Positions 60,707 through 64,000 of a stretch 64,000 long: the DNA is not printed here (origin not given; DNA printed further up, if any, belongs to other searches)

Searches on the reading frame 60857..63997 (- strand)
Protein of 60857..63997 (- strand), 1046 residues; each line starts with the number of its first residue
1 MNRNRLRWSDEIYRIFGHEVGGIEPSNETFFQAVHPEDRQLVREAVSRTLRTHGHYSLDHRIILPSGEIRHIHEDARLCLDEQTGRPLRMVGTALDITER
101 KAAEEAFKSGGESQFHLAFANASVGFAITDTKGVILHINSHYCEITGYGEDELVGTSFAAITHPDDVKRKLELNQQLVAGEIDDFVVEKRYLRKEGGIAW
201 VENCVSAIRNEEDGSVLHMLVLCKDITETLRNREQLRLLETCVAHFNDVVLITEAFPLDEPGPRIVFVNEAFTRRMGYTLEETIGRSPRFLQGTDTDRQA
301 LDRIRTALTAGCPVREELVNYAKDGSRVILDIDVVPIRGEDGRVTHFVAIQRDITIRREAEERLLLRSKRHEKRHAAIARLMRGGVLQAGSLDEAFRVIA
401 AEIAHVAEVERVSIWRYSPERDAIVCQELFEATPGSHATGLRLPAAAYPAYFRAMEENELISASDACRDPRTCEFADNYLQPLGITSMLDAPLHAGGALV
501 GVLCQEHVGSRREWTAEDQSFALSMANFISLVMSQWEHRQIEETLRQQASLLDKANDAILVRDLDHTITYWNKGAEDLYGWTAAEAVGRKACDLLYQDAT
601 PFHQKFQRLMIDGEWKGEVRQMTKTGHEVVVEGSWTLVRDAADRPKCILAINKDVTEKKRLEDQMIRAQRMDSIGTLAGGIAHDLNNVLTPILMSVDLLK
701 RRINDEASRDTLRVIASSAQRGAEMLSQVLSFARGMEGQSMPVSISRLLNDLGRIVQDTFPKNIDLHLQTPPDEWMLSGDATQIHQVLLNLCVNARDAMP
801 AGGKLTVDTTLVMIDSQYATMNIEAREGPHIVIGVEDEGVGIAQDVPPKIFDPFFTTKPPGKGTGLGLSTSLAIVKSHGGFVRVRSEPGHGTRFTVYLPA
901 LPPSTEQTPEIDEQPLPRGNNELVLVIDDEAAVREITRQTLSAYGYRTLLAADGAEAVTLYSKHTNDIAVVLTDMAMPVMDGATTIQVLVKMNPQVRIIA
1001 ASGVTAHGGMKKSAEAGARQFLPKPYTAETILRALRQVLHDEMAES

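Call 71: search_protein_families(library=pfam, proteins=[window:60857-63997:-], max_evalue=0.001)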
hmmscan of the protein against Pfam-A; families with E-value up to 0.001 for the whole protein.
window:60857-63997:- (1046 aa): 12 families
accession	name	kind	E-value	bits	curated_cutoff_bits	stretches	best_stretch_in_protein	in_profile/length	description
PF08447.18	PAS_3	-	1.1e-53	179.8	25.6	4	6-94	2-89/89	PAS fold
PF13426.13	PAS_9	-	4.3e-47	159.1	27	3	261-355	10-102/103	PAS domain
PF00989.32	PAS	-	5e-41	139.7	22.6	3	550-655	5-113/113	PAS fold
PF08448.16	PAS_4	-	8e-38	129.5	23.1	3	264-359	16-110/110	PAS fold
PF02518.31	HATPase_c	-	1.7e-23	83.6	26.4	1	779-900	1-109/111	Histidine kinase-, DNA gyrase B-, and HSP90-like ATPase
PF00072.30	Response_reg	-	6.4e-21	75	30.2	1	924-1035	1-110/111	Response regulator receiver domain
PF13188.13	PAS_8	-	2.6e-19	68.8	21.8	2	549-591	4-46/65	PAS domain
PF01590.32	GAF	-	1.8e-17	64.5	22.4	1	392-531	2-131/133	GAF domain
PF00512.31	HisKA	-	2.7e-09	37.4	26.9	1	675-735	3-63/66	His Kinase A (phospho-acceptor) domain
PF12860.13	PAS_7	-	1.7e-05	25.4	27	0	121-163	3-46/115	PAS fold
PF13185.12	GAF_2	-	5.6e-05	23.8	28.6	1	391-533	3-135/136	GAF domain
PF10090.15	HPTransfase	-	0.00099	19.3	22.9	0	775-810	21-58/123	Histidine phosphotransferase C-terminal domain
